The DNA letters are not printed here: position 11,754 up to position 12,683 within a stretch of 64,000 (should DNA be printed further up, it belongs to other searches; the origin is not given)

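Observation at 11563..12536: Cys-less alkyltransferase-like (ATL) protein translationally coupled to an AlbA_2/wHTH Schlafen-like protein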

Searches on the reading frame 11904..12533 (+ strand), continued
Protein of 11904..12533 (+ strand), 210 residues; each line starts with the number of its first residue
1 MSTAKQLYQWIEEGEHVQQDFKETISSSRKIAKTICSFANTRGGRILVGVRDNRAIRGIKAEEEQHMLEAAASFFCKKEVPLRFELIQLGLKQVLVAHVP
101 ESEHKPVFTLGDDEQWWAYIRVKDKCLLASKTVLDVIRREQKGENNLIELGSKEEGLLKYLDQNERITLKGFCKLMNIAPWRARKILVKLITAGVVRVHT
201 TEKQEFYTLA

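Call 62: find_homologous_proteins(query=A3, max_evalue=1e-10)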
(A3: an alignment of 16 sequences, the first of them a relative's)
Query A3 (16 sequences) (209 aa, profile of the alignment): 6439 proteins with E <= 1e-10 among 8000 candidates; the best 120 are listed.
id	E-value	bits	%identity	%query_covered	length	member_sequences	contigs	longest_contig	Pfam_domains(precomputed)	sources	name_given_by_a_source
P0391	3.0e-79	283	47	96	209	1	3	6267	PF04326.20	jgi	-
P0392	9.0e-79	282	47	96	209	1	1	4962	PF04326.20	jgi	jgi:predicted HTH transcriptional regulator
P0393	1.1e-78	282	47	96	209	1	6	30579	PF04326.20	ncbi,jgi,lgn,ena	ncbi:MAG: RNA-binding domain-containing protein [Bacteroidota bacterium]|jgi:predicted HTH transcrip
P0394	1.6e-78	281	47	96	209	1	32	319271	PF04326.20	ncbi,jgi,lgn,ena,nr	ncbi:MAG: RNA-binding domain-containing protein [Bacteroidota bacterium]|jgi:predicted HTH transcrip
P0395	3.4e-78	280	47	96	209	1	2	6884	PF04326.20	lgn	-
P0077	9.8e-78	278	44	97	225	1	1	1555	PF04326.20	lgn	-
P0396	4.5e-77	276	44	99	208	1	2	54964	PF04326.20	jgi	jgi:predicted HTH transcriptional regulator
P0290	5.5e-77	276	39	89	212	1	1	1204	PF04326.20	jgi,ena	-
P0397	6.2e-77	276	46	96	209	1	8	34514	PF04326.20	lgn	-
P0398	7.9e-77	276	44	96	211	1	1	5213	PF04326.20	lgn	-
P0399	8.9e-77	275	42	96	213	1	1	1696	PF04326.20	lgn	-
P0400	1.0e-76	275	41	96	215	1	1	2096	PF04326.20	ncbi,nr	ncbi:MAG: ATP-binding protein [Sphingobacteriales bacterium]|nr:MAG: ATP-binding protein [Sphingobac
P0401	1.3e-76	275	39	96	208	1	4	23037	PF04326.20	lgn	-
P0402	1.4e-76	275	44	96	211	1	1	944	PF01399.34,PF04326.20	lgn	-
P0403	1.4e-76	275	44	94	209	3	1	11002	PF04326.20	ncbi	ncbi:MAG: helix-turn-helix domain-containing protein [Bacteroidota bacterium]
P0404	1.7e-76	274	46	99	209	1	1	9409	PF04326.20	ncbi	-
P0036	1.8e-76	274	44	99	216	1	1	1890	PF01399.34,PF04326.20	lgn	-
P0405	2.2e-76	274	45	99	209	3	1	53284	PF04326.20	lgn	-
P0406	2.5e-76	274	44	100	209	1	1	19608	PF04326.20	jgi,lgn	-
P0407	2.5e-76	274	41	92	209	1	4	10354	PF04326.20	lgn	-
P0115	2.7e-76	274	45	96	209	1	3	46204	PF01399.34,PF04326.20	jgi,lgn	jgi:predicted HTH transcriptional regulator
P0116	2.7e-76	274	45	96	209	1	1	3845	PF01399.34,PF04326.20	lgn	-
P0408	2.8e-76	274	44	96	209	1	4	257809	PF04326.20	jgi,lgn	jgi:predicted HTH transcriptional regulator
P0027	3.3e-76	274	44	95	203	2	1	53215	PF01399.34,PF04326.20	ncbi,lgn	-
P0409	3.9e-76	273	40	96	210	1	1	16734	PF04326.20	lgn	-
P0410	4.1e-76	273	42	90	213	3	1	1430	PF04326.20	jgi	jgi:predicted HTH transcriptional regulator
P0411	4.1e-76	273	45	96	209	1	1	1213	PF04326.20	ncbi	-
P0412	4.2e-76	273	45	95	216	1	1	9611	PF01399.34,PF04326.20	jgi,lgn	-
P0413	7.5e-76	272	44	96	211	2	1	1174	PF04326.20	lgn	-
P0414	7.6e-76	272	45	96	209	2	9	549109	PF04326.20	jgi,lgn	jgi:predicted HTH transcriptional regulator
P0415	8.1e-76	272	43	100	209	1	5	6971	PF04326.20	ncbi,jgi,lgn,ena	jgi:predicted HTH transcriptional regulator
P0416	8.4e-76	272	44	96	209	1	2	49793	PF04326.20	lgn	-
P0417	9.9e-76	272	42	100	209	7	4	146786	PF04326.20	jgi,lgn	jgi:predicted HTH transcriptional regulator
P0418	1.0e-75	272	41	96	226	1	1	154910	PF04326.20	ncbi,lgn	ncbi:MAG: ATP-binding protein [Bacteroidia bacterium]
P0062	1.1e-75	272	46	95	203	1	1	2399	PF01399.34,PF04326.20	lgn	-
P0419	1.1e-75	272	42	96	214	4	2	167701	PF04326.20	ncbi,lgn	-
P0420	1.1e-75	272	43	94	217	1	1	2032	PF01399.34,PF04326.20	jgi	jgi:predicted HTH transcriptional regulator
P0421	1.2e-75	272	44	96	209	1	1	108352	PF04326.20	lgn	-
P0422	1.3e-75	272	43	100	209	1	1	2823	PF04326.20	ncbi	-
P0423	1.4e-75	271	45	98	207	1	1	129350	PF04326.20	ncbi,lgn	-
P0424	1.5e-75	271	44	95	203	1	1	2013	PF01399.34,PF04326.20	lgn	-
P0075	1.6e-75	271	44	95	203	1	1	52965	PF01399.34,PF04326.20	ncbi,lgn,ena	-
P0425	1.7e-75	271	44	100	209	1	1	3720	PF04326.20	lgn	-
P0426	1.7e-75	271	39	97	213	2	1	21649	PF04326.20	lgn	-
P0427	1.7e-75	271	50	96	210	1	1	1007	PF01399.34,PF04326.20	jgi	jgi:predicted HTH transcriptional regulator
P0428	1.8e-75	271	45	96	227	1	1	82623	PF04326.20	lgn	-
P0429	1.9e-75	271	42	100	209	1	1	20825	PF04326.20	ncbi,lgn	ncbi:MAG: helix-turn-helix domain-containing protein [Bacteroidota bacterium]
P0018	1.9e-75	271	47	96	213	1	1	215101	PF04326.20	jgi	-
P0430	1.9e-75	271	44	96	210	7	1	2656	PF04326.20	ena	-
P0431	2.0e-75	271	43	96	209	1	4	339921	PF04326.20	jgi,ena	jgi:predicted HTH transcriptional regulator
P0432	2.0e-75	271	44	94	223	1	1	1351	PF01399.34,PF04326.20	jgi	-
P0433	2.4e-75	271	43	96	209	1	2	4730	PF04326.20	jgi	-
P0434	3.3e-75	270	39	96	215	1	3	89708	PF04326.20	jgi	jgi:predicted HTH transcriptional regulator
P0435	3.4e-75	270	41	99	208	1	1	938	PF04326.20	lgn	-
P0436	3.5e-75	270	42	94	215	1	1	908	PF04326.20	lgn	-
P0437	3.6e-75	270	40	96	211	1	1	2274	PF04326.20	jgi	jgi:predicted HTH transcriptional regulator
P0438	3.8e-75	270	44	97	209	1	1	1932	PF01399.34,PF04326.20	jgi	jgi:predicted HTH transcriptional regulator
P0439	4.0e-75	270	43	96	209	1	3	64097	PF04326.20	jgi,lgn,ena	jgi:predicted HTH transcriptional regulator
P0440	4.4e-75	270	43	97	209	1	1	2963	PF04326.20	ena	-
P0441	4.8e-75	270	42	96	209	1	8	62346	PF04326.20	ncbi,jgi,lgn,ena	jgi:predicted HTH transcriptional regulator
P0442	6.2e-75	269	43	89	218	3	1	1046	PF04326.20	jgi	jgi:predicted HTH transcriptional regulator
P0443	6.5e-75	269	41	92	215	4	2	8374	PF04326.20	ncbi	ncbi:MAG: AlbA family DNA-binding domain-containing protein [Bacteroidia bacterium]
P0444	6.8e-75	269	43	100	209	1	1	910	PF04326.20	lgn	-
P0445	6.8e-75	269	41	89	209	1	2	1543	PF04326.20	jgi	jgi:predicted HTH transcriptional regulator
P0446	7.8e-75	269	43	96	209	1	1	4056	PF04326.20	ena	-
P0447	8.9e-75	269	39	96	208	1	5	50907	PF04326.20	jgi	jgi:predicted HTH transcriptional regulator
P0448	9.1e-75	269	44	94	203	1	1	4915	PF01399.34,PF04326.20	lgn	-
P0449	9.5e-75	269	40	97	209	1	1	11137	PF04326.20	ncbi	-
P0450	1.0e-74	269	42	97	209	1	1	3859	PF04326.20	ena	-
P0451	1.1e-74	269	44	94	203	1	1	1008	PF01399.34,PF04326.20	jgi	-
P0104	1.2e-74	268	41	95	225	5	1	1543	PF04326.20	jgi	jgi:predicted HTH transcriptional regulator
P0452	1.2e-74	268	42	99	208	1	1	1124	PF04326.20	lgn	-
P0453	1.3e-74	268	44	96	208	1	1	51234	PF04326.20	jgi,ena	-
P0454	1.3e-74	268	43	96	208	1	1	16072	PF04326.20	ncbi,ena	-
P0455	1.4e-74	268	44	94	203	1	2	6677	PF01399.34,PF04326.20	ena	-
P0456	1.4e-74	268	44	94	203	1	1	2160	PF01399.34,PF04326.20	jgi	-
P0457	1.5e-74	268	42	96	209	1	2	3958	PF04326.20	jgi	jgi:predicted HTH transcriptional regulator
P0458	1.5e-74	268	38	96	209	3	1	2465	PF04326.20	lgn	-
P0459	1.9e-74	268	41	95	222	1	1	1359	PF04326.20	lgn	-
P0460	1.9e-74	268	39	88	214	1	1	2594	PF04326.20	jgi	-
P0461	2.0e-74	268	44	96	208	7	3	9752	PF04326.20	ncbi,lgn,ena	-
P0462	2.4e-74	267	43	96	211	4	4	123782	PF04326.20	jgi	jgi:predicted HTH transcriptional regulator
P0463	2.6e-74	267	46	96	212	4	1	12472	PF04326.20,PF12802.14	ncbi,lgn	ncbi:MAG: RNA-binding domain-containing protein [Bacteroidota bacterium]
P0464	2.8e-74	267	40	96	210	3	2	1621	PF04326.20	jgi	-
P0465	3.0e-74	267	43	96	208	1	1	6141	PF04326.20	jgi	-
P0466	3.3e-74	267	48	95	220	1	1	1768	PF01399.34,PF04326.20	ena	-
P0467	3.3e-74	267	48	96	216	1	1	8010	PF01399.34,PF04326.20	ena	-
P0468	3.5e-74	267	43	96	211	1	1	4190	PF04326.20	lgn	-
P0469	3.6e-74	267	38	96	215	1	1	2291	PF04326.20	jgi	jgi:predicted HTH transcriptional regulator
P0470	3.6e-74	267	36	96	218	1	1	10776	PF04326.20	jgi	jgi:predicted HTH transcriptional regulator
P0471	3.7e-74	267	37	96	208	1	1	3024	PF04326.20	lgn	-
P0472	3.7e-74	267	39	96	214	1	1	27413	PF04326.20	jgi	jgi:predicted HTH transcriptional regulator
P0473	4.5e-74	267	39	96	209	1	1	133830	PF04326.20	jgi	-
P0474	4.9e-74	266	43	96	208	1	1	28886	PF04326.20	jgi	jgi:predicted HTH transcriptional regulator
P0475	5.2e-74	266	42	99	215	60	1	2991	PF04326.20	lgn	-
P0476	5.7e-74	266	45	96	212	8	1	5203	PF04326.20,PF12802.14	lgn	-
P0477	6.3e-74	266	49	96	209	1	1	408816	PF04326.20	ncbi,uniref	ncbi:helix-turn-helix domain-containing protein [Pedobacter vanadiisoli]|uniref:Helix-turn-helix dom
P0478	6.7e-74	266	38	96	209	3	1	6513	PF04326.20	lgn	-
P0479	7.7e-74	266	43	96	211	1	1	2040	PF01399.34,PF04326.20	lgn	-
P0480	8.3e-74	266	39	97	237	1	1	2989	PF04326.20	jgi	jgi:predicted HTH transcriptional regulator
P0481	8.4e-74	266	39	95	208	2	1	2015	PF04326.20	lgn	-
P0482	8.5e-74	266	41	92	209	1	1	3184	PF04326.20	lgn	-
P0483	9.8e-74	265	49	96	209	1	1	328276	PF04326.20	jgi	-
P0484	9.8e-74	265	38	96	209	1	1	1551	PF04326.20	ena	-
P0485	1.0e-73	265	43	97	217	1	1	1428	PF04326.20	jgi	jgi:predicted HTH transcriptional regulator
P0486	1.2e-73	265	45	98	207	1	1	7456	PF04326.20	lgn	-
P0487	1.2e-73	265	45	99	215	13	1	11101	PF04326.20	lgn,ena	-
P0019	1.5e-73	265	44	98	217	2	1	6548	PF13412.13,PF04326.20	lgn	-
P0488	1.5e-73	265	44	97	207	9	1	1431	PF04326.20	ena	-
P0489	1.5e-73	265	43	96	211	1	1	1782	PF04326.20,PF12802.14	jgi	jgi:predicted HTH transcriptional regulator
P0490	1.6e-73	265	44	98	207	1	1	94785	PF04326.20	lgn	-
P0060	1.6e-73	265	45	96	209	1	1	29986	PF04326.20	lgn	-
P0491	1.6e-73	265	36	96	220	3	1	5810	PF04326.20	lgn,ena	-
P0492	1.9e-73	264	38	96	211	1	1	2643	PF04326.20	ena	-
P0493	2.0e-73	264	44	96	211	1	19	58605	PF04326.20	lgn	-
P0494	2.0e-73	264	43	96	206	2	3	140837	PF04326.20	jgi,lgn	-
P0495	2.1e-73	264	39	89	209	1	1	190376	PF04326.20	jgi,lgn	jgi:predicted HTH transcriptional regulator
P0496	2.3e-73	264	45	96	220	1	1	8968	PF04326.20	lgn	-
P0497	2.3e-73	264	38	96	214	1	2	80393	PF04326.20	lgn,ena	-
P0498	2.4e-73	264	42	96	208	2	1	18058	PF04326.20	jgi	jgi:predicted HTH transcriptional regulator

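Call 64: find_encoding_contigs(protein=P0495, flank=3000, max_places=1)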
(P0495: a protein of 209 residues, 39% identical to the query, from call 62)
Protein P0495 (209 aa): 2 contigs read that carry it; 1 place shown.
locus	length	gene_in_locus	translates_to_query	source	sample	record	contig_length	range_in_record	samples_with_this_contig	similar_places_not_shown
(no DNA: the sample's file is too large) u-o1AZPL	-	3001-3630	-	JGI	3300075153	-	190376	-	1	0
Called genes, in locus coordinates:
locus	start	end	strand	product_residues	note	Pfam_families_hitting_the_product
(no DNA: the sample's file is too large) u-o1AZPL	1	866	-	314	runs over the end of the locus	-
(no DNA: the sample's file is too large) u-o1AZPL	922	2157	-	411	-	PF17293:Arm-DNA-bind_5 (weak), PF13102:Phage_int_SAM_5, PF00589:Phage_integrase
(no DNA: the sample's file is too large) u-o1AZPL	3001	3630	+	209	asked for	PF04326:SLFN_AlbA_2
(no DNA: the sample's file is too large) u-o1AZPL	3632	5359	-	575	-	PF28492:Beta_helix_4 (weak), PF18911:PKD_4, PF18962:Por_Secre_tail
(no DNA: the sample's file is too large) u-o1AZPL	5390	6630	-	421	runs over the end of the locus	-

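Call 65: find_encoding_contigs(protein=P0418, flank=3000, max_places=1)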
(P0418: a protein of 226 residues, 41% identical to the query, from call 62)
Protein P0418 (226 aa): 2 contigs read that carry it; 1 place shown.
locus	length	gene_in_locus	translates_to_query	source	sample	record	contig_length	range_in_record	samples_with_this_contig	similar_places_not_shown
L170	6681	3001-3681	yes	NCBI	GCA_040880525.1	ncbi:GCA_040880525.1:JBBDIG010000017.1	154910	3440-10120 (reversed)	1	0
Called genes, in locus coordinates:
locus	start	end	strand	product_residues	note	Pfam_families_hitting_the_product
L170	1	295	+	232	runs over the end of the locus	PF00072:Response_reg, PF00486:Trans_reg_C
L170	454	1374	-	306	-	PF03301:Trp_dioxygenase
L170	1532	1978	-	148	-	PF02082:Rrf2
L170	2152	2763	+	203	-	PF01983:CofC, PF09837:DUF2064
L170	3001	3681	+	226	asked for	PF04326:SLFN_AlbA_2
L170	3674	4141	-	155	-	PF13430:DUF4112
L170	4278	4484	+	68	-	-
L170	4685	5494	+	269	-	PF00459:Inositol_P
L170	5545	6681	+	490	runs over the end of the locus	PF00180:Iso_dh, PF18324:Isocitrate_DH_C_bact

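Call 66: find_encoding_contigs(protein=P0497, flank=3000, max_places=1)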
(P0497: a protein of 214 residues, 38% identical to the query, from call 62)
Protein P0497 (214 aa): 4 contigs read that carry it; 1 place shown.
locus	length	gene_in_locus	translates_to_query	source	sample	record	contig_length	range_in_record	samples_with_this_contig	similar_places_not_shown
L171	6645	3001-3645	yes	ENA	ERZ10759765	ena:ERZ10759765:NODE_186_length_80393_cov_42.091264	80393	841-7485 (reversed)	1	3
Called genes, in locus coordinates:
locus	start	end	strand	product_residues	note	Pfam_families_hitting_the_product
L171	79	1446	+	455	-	-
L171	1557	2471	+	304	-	PF02729:OTCace_N, PF00185:OTCace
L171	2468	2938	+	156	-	PF01948:PyrI, PF02748:PyrI_C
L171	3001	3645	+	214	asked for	PF04326:SLFN_AlbA_2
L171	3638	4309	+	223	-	PF01902:Diphthami_syn_2_N, PF28410:Diphthami_syn_2_C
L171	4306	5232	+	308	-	PF00005:ABC_tran, PF13304:AAA_21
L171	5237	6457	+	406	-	PF12679:ABC2_membrane_2, PF12698:ABC2_membrane_3, PF01061:ABC2_membrane, PF12730:ABC2_membrane_4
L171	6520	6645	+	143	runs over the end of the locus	PF09835:DUF2062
